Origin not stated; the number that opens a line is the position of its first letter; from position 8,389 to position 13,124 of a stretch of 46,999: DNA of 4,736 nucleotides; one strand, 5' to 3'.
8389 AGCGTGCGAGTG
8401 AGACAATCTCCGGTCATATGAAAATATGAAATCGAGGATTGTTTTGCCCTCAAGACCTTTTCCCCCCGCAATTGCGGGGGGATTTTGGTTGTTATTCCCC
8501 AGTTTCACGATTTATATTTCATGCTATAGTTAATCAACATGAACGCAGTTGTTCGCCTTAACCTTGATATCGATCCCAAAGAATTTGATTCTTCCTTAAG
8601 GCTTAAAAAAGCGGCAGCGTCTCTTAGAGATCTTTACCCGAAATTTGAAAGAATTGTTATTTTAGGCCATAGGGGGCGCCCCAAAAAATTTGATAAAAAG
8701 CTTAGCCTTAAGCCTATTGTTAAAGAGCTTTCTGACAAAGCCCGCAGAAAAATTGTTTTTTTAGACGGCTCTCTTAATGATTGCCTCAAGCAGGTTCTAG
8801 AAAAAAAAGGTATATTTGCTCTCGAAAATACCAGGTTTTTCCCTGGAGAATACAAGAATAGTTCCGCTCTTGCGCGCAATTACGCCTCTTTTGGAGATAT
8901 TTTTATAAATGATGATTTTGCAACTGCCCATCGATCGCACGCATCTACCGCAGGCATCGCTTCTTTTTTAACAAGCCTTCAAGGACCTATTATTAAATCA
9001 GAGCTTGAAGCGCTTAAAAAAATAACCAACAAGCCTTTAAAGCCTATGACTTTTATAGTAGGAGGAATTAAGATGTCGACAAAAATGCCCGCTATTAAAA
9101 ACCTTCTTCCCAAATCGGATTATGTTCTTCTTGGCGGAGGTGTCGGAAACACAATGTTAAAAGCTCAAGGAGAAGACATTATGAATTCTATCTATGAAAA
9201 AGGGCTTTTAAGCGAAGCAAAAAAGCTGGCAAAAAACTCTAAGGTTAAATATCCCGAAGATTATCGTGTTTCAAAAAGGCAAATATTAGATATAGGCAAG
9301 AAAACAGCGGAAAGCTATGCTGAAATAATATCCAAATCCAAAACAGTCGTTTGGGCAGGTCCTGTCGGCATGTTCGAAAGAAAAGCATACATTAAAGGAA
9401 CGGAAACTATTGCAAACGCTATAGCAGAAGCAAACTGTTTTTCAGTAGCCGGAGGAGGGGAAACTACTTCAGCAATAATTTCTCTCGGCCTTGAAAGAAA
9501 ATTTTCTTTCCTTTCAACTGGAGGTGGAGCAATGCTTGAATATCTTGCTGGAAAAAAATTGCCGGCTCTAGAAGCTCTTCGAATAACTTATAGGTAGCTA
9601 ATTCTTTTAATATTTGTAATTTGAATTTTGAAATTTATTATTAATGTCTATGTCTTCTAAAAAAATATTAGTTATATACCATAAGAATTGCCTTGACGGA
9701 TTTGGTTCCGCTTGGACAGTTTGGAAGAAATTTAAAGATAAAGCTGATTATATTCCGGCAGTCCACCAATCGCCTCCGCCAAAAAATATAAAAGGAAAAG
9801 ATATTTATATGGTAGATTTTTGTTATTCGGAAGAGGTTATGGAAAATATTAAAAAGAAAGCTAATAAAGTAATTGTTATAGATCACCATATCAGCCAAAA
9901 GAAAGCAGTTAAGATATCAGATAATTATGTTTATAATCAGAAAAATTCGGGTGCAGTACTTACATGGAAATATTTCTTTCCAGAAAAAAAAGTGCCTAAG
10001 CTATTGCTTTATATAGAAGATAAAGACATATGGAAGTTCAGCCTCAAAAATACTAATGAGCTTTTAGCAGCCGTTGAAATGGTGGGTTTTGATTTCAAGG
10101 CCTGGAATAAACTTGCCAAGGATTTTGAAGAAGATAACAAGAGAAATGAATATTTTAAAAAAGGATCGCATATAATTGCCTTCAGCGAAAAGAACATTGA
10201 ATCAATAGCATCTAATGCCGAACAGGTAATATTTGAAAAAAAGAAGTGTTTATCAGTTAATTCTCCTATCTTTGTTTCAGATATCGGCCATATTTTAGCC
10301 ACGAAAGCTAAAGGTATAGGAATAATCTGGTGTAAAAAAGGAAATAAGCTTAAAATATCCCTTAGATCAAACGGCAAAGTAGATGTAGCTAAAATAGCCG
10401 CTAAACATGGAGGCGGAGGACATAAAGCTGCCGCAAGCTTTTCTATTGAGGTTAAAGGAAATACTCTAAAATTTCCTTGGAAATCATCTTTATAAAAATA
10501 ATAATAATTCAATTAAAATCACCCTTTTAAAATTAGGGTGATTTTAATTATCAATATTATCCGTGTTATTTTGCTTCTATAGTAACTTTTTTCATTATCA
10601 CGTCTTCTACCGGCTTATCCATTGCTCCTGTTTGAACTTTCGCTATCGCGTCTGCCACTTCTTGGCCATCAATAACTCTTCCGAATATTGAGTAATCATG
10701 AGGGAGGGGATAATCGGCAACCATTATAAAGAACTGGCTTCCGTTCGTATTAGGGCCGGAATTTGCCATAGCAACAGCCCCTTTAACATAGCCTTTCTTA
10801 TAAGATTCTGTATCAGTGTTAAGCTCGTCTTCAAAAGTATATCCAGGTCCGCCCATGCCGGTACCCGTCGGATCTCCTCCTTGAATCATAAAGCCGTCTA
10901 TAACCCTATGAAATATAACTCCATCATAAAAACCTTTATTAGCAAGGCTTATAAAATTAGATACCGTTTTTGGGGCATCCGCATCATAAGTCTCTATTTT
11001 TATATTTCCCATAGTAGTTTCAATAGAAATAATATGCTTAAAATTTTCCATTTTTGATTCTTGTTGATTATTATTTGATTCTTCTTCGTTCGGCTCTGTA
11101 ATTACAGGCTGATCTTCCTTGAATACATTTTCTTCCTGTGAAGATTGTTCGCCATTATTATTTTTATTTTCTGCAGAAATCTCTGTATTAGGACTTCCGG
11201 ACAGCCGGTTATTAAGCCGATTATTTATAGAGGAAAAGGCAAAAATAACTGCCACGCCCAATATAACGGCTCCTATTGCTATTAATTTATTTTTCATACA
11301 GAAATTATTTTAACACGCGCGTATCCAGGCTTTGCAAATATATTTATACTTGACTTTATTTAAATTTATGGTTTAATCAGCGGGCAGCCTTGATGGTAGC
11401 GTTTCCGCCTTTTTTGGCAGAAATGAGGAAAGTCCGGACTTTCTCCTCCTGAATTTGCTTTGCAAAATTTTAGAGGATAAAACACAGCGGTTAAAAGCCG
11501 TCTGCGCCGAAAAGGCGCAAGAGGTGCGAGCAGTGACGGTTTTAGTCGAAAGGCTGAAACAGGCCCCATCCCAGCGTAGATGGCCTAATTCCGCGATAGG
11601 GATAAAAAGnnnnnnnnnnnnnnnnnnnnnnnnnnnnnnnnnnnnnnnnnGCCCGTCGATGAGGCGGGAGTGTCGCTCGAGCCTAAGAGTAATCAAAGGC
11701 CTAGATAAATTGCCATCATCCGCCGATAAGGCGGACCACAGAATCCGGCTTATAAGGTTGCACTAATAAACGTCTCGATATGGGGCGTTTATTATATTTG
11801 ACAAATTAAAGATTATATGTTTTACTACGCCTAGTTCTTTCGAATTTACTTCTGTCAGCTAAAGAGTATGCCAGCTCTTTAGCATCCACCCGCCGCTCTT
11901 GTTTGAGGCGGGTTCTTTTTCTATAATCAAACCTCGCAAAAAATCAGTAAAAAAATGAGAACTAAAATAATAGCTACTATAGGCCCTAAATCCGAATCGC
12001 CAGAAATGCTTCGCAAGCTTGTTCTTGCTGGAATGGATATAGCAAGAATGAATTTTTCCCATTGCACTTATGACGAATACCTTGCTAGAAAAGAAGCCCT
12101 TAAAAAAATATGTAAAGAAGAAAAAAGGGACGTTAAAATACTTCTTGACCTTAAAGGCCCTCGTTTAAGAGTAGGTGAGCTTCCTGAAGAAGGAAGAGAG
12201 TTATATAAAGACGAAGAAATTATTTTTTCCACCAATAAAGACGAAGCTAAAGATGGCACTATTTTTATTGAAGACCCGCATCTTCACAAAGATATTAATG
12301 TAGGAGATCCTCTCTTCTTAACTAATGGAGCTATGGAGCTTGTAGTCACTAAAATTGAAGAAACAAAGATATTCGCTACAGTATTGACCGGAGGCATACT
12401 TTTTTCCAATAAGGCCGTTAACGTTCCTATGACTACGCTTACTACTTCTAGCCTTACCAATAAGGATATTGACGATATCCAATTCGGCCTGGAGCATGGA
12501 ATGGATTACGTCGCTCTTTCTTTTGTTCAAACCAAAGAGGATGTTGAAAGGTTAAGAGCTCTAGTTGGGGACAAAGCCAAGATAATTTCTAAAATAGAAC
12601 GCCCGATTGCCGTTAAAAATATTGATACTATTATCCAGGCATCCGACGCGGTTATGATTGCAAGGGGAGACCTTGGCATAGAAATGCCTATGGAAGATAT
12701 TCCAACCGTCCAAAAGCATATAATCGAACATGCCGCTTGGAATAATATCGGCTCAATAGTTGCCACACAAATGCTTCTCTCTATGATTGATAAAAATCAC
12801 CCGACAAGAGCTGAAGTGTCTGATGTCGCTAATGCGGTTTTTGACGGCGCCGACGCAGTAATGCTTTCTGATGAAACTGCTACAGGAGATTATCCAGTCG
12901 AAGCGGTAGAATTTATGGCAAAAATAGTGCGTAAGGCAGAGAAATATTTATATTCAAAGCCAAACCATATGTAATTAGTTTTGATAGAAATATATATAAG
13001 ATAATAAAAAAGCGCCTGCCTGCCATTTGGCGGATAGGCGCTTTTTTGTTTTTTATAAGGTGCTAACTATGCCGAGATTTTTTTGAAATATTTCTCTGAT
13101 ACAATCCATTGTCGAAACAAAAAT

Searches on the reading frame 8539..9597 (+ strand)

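Call 79: search_protein_families(library=pfam, proteins=[window:8539-9597:+], max_evalue=0.001)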
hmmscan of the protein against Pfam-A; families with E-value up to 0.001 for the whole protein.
window:8539-9597:+ (352 aa): 1 family
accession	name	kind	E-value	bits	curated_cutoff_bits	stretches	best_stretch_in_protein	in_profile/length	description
PF00162.24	PGK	-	2e-95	320.4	27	1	7-339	17-379/379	Phosphoglycerate kinase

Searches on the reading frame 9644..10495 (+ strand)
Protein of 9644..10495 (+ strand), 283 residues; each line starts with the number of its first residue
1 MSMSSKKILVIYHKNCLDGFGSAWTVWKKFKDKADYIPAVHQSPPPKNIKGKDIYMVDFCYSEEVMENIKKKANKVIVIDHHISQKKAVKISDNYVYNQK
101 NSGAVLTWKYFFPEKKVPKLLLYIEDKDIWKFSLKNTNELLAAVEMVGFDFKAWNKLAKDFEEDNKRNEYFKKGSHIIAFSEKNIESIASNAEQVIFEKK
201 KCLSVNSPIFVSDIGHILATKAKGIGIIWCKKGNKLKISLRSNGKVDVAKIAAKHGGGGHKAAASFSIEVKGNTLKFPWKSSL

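Call 79: search_protein_families(library=pfam, proteins=[window:9644-10495:+], max_evalue=0.001)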
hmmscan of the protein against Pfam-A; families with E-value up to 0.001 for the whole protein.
window:9644-10495:+ (283 aa): 2 families
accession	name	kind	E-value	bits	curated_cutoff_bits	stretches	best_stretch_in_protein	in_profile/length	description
PF01368.27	DHH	-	1.9e-08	35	28.1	1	7-110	1-101/125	DHH family, N-terminal domain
PF02272.25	DHHA1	-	8.1e-08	33.1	25.9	1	217-270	25-85/102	DHHA1 domain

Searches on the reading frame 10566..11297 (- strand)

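Call 79: search_protein_families(library=pfam, proteins=[window:10566-11297:-], max_evalue=0.001)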
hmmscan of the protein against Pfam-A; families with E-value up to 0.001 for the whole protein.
window:10566-11297:- (243 aa): 1 family
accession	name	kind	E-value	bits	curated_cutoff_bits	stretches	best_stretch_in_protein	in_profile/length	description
PF00160.26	Pro_isomerase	-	3.3e-44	151.4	21.7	1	90-239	2-158/159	Cyclophilin type peptidyl-prolyl cis-trans isomerase/CLD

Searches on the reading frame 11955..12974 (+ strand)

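Call 80: search_protein_families(library=pfam, proteins=[window:11955-12974:+], max_evalue=0.001)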
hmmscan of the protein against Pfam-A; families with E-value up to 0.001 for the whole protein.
window:11955-12974:+ (339 aa): 1 family
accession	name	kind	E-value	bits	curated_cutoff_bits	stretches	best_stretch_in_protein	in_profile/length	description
PF00224.27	PK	-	1.7e-101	340.1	30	1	2-318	3-328/328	Pyruvate kinase, barrel domain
